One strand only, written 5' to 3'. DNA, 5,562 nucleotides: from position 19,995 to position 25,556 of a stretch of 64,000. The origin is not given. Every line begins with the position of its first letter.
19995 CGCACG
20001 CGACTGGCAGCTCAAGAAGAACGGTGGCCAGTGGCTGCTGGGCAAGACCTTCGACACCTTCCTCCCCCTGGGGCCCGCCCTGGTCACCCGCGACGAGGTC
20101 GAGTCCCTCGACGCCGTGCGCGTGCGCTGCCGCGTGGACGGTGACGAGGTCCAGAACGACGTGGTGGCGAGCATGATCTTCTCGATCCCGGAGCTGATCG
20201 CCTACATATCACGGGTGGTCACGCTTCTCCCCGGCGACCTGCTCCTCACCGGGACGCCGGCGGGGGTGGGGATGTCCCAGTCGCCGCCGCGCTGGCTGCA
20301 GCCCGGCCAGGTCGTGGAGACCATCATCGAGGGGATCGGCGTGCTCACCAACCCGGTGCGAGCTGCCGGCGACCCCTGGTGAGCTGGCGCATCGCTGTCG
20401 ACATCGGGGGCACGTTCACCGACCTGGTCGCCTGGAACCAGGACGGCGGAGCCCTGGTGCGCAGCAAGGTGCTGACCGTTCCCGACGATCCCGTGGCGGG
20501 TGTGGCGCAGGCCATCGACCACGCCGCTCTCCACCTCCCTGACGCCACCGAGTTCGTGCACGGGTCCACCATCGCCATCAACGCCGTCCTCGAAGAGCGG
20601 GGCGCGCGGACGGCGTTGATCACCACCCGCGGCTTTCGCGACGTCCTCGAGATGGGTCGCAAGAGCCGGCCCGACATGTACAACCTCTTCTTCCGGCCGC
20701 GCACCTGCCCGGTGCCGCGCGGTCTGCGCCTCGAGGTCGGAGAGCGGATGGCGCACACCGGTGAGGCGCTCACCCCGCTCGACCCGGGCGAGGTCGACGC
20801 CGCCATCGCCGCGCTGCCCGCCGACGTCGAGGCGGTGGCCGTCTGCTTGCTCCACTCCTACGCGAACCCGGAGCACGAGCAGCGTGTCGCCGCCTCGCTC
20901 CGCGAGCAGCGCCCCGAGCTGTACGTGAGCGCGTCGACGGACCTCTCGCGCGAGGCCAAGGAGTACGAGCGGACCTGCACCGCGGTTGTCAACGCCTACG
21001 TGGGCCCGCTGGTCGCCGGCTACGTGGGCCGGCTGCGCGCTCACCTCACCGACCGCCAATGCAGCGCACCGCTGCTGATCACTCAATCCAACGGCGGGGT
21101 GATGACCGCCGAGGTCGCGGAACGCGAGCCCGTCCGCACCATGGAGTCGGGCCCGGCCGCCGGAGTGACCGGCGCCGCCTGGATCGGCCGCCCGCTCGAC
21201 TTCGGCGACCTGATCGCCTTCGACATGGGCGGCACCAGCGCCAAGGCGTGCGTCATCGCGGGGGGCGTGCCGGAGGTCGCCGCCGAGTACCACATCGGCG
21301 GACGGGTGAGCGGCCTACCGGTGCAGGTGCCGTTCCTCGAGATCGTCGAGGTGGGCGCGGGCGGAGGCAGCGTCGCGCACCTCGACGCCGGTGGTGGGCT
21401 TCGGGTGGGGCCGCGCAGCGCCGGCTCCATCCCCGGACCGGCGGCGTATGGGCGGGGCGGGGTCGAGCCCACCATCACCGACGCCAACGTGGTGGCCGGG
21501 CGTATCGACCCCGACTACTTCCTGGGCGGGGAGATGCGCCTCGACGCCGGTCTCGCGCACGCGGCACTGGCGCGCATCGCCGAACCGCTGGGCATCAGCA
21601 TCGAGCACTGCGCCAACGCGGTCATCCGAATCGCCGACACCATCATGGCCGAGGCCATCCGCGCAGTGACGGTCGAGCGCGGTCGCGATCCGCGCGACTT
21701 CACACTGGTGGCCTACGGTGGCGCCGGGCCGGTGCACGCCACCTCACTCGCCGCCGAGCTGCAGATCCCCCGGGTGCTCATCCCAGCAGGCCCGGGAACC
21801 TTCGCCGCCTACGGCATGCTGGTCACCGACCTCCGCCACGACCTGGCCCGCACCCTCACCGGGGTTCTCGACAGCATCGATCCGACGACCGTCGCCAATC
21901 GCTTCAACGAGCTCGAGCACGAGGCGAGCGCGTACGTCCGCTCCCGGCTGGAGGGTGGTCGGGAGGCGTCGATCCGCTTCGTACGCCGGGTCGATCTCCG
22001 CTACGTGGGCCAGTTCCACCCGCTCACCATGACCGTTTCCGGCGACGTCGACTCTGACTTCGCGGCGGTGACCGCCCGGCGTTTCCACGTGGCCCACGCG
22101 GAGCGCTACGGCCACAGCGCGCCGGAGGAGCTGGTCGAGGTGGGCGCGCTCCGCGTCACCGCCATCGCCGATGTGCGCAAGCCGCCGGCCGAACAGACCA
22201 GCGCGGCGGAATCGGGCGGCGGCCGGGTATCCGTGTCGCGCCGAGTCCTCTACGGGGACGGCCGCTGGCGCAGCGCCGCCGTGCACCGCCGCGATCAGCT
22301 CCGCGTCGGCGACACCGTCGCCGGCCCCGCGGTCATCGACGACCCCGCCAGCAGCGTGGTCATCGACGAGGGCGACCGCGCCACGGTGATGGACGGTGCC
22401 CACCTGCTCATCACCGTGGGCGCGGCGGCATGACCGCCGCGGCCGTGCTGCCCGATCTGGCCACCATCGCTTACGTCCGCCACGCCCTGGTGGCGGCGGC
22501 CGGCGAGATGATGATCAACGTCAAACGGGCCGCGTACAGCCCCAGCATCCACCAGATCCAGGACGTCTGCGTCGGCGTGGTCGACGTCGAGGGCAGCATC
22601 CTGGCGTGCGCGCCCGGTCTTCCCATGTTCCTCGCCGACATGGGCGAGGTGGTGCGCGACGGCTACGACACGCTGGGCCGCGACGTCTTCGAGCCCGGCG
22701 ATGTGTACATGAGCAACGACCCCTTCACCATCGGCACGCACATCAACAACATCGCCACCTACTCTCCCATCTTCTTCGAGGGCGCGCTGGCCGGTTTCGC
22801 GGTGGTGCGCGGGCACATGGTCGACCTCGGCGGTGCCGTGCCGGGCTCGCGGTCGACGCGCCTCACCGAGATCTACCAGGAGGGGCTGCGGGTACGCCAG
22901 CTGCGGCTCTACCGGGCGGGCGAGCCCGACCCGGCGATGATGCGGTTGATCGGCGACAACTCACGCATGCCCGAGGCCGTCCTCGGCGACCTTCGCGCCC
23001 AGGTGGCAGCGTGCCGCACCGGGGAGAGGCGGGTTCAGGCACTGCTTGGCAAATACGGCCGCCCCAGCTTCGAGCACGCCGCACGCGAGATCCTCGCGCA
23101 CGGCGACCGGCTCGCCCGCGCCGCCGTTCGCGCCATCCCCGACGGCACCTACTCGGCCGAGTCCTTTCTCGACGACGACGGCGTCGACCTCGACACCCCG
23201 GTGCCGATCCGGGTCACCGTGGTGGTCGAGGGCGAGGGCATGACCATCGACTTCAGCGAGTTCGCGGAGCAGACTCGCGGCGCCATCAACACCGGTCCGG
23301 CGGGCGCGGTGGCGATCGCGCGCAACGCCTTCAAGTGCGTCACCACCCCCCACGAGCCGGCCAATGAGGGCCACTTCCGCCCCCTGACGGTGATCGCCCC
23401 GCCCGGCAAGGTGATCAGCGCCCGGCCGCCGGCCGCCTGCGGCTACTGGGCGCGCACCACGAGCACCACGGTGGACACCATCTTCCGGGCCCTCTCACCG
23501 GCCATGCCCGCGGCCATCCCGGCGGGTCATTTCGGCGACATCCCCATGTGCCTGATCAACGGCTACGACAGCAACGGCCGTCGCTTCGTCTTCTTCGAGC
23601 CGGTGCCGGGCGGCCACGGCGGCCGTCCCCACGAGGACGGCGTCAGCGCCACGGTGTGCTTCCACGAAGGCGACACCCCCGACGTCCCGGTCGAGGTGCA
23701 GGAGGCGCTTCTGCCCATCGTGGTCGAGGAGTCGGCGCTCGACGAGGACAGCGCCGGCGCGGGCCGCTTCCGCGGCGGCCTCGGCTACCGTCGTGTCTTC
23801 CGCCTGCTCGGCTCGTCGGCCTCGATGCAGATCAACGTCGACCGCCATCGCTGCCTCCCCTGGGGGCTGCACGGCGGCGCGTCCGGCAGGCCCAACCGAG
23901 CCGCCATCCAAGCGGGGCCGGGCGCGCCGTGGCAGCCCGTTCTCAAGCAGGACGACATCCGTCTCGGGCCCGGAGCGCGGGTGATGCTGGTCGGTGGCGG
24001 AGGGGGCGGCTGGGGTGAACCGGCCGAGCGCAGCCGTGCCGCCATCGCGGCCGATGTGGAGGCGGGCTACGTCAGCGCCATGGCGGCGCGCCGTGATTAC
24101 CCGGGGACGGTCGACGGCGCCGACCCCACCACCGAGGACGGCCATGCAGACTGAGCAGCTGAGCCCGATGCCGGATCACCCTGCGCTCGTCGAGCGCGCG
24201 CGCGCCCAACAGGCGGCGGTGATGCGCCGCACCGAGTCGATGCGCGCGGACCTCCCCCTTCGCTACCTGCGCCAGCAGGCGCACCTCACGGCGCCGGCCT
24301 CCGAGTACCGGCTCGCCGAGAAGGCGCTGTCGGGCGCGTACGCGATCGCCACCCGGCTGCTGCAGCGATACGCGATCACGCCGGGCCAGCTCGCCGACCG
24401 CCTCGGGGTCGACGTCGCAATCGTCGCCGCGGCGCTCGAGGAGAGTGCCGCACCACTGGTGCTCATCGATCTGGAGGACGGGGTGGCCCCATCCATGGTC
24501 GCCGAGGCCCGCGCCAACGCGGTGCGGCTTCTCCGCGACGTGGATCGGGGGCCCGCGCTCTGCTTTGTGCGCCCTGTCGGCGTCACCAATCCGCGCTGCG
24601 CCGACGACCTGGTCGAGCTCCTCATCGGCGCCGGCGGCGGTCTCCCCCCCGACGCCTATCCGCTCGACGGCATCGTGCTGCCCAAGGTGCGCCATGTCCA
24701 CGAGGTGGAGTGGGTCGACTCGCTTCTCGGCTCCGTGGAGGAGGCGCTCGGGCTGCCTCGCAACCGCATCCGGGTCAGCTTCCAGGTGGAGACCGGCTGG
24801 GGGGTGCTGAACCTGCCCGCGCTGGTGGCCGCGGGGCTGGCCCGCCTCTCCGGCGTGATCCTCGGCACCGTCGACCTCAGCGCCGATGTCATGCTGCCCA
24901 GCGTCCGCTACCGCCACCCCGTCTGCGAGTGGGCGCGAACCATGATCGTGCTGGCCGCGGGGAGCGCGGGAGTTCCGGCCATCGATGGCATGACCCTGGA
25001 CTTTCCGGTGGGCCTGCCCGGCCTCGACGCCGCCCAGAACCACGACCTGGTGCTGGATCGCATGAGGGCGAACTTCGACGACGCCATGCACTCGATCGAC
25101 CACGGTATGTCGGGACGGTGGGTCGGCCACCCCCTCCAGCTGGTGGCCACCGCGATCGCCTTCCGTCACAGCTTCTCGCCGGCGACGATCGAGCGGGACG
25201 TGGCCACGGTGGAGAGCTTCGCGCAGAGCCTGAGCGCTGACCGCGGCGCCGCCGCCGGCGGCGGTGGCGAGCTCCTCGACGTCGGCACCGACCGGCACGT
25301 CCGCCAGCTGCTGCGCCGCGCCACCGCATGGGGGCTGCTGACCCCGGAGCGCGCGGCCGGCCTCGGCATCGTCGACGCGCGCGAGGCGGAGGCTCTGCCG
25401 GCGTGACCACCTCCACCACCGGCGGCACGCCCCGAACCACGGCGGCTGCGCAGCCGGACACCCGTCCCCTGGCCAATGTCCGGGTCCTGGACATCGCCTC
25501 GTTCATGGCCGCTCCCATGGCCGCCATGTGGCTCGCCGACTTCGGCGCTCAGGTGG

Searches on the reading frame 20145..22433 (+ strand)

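Call 8: search_protein_families(library=pfam, proteins=[window:20145-22433:+], max_evalue=0.001)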
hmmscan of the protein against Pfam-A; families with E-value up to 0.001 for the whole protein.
window:20145-22433:+ (762 aa): 3 families
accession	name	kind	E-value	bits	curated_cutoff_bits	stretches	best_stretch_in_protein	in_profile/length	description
PF01968.24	Hydantoinase_A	-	1.7e-94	316.7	22.9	1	276-566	1-290/291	Hydantoinase/oxoprolinase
PF05378.19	Hydant_A_N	-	1.5e-50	171.8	25.2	1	82-254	1-174/176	Hydantoinase/oxoprolinase N-terminal region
PF19278.4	Hydant_A_C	-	1.6e-13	50.9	21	1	583-754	14-187/193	Hydantoinase/oxoprolinase C-terminal domain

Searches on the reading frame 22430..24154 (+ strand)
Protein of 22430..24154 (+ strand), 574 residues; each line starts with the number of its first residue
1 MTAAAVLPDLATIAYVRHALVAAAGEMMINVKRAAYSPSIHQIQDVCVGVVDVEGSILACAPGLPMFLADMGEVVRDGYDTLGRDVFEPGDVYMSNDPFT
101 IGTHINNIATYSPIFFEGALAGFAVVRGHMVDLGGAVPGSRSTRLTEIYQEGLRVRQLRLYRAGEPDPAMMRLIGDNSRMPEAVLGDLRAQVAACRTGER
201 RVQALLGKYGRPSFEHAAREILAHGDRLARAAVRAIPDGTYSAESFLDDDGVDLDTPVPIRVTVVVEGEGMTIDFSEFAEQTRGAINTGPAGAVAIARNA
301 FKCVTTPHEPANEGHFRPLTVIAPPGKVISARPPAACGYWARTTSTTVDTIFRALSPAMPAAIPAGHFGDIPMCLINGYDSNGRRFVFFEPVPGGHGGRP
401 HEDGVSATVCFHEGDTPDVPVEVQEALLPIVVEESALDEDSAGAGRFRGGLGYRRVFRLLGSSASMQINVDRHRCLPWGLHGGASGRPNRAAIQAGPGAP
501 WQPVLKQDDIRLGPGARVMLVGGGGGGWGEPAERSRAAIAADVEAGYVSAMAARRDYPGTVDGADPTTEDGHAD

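Call 8: search_protein_families(library=pfam, proteins=[window:22430-24154:+], max_evalue=0.001)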
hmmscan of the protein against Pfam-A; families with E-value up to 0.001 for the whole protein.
window:22430-24154:+ (574 aa): 1 family
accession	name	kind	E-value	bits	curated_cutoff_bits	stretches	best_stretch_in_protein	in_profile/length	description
PF02538.19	Hydantoinase_B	-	2.8e-153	511.5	26.8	1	11-531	3-519/519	Hydantoinase B/oxoprolinase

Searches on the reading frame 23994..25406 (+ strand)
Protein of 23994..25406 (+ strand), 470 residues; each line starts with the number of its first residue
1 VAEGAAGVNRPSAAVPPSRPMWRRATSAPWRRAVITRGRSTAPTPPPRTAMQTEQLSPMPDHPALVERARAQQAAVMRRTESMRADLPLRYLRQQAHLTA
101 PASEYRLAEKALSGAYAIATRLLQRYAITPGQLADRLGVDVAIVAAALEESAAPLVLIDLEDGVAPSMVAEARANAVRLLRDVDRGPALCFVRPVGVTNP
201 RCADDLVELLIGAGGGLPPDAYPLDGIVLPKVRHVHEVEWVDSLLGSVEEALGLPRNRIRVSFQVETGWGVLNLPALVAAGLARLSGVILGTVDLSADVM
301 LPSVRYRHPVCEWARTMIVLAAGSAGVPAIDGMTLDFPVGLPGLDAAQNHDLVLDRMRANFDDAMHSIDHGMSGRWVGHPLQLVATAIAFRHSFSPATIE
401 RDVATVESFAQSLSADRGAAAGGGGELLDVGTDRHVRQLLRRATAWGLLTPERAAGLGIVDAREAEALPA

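Call 8: search_protein_families(library=pfam, proteins=[window:23994-25406:+], max_evalue=0.001)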
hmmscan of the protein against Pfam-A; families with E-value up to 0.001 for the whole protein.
window:23994-25406:+ (470 aa): 4 families
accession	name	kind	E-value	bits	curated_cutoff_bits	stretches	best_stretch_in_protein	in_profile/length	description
PF22484.2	DUF6986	-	1.3e-24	87.3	27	1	115-454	40-389/408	Domain of unknown function (DUF6986)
PF03328.21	HpcH_HpaI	-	9.3e-20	71.3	25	1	146-335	15-193/221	HpcH/HpaI aldolase/citrate lyase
PF01274.28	MS_TIM-barrel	-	1.6e-10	40.9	26.4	1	227-390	50-219/248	Malate synthase, TIM barrel domain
PF15617.12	C-C_Bond_Lyase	-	0.00057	19.6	28.4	0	156-245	35-121/320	C-C_Bond_Lyase of the TIM-Barrel fold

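Call 53: search_protein_families(library=ncbifam, proteins=[window:23994-25406:+], max_evalue=1e-10)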
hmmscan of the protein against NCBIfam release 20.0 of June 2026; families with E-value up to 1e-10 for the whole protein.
window:23994-25406:+ (470 aa): 2 families
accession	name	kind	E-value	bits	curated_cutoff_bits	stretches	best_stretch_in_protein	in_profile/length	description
NF041626.1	malyCoAlyase_Halo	equivalog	2.4e-15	56.3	500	1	157-435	38-305/340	L-malyl-CoA/beta-methylmalyl-CoA lyase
NF038242.1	RipC_Ccl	equivalog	5.2e-15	55.7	375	1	149-336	19-187/268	itaconate degradation C-C-lyase RipC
